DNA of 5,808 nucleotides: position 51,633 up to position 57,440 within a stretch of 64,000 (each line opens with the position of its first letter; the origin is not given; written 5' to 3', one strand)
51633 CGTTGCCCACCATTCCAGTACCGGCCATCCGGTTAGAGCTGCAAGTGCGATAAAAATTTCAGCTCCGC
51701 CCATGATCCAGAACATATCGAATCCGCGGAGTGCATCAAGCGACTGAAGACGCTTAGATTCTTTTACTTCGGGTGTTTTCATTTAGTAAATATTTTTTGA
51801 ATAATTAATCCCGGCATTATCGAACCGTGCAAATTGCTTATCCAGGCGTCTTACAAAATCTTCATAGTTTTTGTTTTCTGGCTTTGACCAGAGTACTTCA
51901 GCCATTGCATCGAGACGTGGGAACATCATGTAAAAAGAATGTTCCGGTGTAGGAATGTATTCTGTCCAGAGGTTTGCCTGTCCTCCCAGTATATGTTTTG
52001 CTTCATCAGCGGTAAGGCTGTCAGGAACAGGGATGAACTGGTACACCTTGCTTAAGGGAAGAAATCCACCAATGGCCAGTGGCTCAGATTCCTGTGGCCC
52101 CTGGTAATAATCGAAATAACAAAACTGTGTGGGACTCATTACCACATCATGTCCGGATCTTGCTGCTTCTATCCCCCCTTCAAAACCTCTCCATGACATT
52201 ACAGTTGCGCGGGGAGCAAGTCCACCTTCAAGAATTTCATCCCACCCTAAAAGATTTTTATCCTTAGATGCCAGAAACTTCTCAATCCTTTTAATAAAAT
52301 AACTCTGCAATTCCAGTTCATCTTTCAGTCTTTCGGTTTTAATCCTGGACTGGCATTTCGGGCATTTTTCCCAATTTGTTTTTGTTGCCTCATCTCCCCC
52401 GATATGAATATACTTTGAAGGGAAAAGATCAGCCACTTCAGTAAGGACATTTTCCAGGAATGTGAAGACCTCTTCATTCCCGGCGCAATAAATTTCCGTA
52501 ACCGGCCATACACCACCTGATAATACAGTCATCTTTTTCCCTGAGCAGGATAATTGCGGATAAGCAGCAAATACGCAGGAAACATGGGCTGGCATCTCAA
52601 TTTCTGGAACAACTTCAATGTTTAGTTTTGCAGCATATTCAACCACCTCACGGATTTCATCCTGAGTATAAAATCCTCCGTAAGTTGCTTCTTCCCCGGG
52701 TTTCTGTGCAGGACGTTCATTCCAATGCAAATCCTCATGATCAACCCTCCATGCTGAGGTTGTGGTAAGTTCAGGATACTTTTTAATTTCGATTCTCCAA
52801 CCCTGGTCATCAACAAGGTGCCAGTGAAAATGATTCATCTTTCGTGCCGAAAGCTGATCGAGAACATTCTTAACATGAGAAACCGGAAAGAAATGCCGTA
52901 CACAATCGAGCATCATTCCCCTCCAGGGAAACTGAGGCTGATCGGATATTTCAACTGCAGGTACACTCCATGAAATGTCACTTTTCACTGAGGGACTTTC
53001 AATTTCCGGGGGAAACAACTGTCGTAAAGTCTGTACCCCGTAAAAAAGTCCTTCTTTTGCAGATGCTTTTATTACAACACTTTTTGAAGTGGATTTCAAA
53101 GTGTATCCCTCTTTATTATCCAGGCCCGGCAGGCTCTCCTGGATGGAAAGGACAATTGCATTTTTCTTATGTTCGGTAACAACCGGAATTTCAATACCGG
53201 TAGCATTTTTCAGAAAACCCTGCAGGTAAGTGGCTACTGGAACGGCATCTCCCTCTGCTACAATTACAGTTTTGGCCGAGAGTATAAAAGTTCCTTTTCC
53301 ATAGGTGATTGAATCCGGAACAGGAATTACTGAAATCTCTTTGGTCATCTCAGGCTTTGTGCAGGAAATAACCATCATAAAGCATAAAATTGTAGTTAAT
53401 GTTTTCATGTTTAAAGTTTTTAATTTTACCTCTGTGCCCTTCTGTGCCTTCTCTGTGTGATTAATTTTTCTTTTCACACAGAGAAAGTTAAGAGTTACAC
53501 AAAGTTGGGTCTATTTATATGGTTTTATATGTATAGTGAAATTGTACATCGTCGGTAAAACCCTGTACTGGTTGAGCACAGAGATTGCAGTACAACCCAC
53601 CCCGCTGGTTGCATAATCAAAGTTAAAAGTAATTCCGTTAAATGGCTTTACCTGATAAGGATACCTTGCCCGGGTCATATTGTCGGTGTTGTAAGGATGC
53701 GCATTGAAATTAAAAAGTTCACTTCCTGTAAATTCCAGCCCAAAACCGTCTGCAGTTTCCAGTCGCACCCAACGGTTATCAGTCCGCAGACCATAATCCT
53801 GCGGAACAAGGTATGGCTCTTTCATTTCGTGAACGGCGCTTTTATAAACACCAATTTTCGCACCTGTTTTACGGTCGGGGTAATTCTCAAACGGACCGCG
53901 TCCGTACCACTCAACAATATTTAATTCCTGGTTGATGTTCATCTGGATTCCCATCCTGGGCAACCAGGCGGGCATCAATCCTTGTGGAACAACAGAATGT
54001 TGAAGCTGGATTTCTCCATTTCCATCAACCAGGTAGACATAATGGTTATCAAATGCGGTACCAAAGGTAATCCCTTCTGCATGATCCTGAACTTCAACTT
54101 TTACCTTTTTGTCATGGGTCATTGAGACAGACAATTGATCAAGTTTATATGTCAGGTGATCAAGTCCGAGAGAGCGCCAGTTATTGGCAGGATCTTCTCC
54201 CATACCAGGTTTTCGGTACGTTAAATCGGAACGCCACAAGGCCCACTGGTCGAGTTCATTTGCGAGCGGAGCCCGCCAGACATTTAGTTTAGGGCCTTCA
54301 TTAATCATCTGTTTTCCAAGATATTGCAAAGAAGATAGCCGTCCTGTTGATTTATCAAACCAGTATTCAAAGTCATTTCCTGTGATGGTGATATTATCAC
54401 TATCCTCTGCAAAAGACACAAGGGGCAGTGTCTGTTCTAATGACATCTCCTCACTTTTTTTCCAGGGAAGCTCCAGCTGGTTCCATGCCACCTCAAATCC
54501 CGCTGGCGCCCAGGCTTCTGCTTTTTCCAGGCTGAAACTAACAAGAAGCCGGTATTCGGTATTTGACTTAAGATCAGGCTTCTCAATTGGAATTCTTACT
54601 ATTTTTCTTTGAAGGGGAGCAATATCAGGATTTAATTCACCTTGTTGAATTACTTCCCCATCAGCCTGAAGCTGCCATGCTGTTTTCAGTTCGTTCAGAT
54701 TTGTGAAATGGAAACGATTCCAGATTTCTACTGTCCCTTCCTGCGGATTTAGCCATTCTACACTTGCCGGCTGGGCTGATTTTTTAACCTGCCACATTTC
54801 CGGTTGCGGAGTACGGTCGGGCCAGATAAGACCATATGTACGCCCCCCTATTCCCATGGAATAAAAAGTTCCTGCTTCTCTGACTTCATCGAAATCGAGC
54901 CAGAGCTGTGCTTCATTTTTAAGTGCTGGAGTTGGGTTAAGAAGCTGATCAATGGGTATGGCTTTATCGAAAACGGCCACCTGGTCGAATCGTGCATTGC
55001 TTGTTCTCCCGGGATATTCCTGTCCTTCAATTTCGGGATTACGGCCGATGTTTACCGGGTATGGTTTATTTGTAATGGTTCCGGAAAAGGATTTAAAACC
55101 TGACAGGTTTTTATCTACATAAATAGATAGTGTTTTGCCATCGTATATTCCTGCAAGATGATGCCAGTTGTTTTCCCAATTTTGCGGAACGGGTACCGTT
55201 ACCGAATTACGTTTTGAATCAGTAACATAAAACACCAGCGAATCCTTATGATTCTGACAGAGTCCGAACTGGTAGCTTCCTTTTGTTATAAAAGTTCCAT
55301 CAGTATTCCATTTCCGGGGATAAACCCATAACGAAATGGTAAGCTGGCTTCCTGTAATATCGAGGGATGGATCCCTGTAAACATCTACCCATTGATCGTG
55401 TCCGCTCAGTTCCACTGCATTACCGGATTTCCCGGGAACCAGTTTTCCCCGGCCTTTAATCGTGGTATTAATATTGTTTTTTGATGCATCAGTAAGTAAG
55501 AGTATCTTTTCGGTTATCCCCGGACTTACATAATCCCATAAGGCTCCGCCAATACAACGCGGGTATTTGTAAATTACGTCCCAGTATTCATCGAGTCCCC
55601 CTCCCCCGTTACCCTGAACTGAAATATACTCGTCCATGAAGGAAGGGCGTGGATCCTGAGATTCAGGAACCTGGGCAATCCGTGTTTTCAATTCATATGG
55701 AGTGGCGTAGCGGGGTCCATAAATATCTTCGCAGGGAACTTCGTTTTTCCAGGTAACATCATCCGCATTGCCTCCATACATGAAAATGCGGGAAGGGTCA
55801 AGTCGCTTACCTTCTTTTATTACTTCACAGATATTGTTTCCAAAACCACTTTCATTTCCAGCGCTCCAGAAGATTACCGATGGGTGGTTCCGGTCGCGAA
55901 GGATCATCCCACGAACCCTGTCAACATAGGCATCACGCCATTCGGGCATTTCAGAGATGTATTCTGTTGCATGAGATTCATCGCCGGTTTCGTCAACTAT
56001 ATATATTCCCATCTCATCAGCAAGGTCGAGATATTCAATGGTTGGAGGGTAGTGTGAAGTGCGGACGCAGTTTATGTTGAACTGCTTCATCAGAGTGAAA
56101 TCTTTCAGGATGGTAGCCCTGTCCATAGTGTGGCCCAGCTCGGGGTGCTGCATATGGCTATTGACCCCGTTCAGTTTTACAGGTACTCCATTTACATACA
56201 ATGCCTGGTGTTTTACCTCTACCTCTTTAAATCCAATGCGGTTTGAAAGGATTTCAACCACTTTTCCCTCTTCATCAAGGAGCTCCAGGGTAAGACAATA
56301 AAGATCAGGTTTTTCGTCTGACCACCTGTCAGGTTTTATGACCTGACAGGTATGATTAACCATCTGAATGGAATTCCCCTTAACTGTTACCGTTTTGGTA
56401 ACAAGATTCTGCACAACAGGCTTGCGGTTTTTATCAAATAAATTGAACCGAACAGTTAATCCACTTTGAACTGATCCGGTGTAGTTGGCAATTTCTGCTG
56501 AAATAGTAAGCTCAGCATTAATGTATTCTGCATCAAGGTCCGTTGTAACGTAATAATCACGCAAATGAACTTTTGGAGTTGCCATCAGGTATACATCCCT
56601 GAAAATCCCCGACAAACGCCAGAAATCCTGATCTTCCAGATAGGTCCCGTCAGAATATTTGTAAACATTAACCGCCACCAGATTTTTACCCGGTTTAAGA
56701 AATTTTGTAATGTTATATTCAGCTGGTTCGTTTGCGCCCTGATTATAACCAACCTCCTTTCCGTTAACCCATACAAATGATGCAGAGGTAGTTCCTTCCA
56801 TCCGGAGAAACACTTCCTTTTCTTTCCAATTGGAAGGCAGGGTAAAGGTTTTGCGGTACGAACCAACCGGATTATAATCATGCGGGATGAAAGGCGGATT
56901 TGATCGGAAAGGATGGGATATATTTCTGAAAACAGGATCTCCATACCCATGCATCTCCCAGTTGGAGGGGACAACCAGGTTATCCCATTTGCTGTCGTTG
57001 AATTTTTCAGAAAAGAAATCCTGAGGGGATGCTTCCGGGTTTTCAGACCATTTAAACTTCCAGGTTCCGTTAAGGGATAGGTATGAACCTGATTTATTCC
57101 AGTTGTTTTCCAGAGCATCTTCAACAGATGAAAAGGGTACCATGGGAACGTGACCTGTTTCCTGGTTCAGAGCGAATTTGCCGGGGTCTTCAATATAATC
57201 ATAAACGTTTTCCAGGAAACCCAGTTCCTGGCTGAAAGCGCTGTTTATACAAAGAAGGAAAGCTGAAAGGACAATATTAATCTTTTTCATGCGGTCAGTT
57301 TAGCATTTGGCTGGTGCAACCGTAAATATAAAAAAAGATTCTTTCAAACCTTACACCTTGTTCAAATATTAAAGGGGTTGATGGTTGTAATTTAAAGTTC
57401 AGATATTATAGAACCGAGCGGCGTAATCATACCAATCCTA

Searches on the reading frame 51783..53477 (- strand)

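Call 10: search_protein_families(library=pfam, proteins=[window:51783-53477:-], max_evalue=0.001)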
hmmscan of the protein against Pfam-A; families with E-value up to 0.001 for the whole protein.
window:51783-53477:- (564 aa): 2 families
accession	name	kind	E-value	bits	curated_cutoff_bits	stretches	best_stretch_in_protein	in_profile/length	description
PF00728.28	Glyco_hydro_20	-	2.8e-121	405.6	22.3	1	183-532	1-347/348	Glycosyl hydrolase family 20, catalytic domain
PF02838.20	Glyco_hydro_20b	-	1.6e-26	93.9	26.1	1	48-180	2-124/124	Glycosyl hydrolase family 20, domain 2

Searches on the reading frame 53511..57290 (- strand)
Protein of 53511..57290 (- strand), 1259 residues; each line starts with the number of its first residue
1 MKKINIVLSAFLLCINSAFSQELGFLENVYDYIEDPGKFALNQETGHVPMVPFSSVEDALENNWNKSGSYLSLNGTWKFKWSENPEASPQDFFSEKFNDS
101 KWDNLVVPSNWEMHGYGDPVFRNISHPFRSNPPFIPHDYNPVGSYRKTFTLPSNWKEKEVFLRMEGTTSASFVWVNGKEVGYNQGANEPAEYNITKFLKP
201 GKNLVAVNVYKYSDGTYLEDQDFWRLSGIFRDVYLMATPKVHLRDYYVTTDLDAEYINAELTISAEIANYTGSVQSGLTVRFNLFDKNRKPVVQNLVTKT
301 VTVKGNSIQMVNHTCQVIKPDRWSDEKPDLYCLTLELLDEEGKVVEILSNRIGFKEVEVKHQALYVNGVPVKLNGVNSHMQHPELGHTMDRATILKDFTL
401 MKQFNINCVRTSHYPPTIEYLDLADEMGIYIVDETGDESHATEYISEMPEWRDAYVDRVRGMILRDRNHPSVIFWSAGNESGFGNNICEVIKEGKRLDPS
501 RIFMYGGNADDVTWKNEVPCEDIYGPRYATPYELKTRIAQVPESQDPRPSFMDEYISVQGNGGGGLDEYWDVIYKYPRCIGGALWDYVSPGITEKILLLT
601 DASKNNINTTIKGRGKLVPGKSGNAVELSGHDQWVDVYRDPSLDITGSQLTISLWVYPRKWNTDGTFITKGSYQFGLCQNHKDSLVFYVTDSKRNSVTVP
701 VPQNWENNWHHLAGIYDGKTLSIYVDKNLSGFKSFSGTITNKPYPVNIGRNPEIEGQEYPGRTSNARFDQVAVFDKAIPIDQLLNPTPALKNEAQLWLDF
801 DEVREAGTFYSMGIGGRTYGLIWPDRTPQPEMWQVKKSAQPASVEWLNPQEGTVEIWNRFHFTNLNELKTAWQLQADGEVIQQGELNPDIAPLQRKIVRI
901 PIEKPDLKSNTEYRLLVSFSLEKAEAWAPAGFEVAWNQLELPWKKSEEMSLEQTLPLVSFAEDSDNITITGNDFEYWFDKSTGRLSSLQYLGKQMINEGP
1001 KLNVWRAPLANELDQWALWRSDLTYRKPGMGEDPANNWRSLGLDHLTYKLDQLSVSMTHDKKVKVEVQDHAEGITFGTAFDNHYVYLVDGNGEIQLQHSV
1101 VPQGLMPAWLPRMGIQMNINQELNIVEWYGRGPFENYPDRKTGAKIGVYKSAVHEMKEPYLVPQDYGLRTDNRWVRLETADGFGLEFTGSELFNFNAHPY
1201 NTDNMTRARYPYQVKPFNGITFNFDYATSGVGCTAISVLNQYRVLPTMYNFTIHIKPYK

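Call 10: search_protein_families(library=pfam, proteins=[window:53511-57290:-], max_evalue=0.001)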
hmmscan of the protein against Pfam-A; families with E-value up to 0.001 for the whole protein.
window:53511-57290:- (1259 aa): 8 families
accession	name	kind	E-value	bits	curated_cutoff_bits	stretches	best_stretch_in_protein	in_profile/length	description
PF02836.23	Glyco_hydro_2_C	-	1.1e-61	209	21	1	357-593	1-248/302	Glycosyl hydrolases family 2, TIM barrel domain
PF02929.23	Bgal_small_N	-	3.2e-61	207.6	25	1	970-1254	1-247/248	Beta galactosidase small chain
PF02837.24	Glyco_hydro_2_N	-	3.1e-48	164.3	28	1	72-239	3-169/169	Glycosyl hydrolases family 2, sugar binding domain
PF16353.11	LacZ_4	-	1.3e-26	93.1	27.3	1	854-942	1-87/87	Beta-galactosidase, domain 4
PF13385.13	Laminin_G_3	-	6.1e-19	69.1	27.6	1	631-778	3-145/151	Concanavalin A-like lectin/glucanases superfamily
PF00703.27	Glyco_hydro_2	-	9.9e-16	58.9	23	1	241-355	1-109/109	Glycosyl hydrolases family 2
PF22666.2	Glyco_hydro_2_N2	-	5.7e-07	30.2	27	1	144-211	51-119/167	Glycosyl hydrolase 2 galactose-binding domain-like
PF21467.3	BetaGal_gal-bd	-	5.8e-06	26.8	27.3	1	145-203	4-62/62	Beta-galactosidase, galactose-binding domain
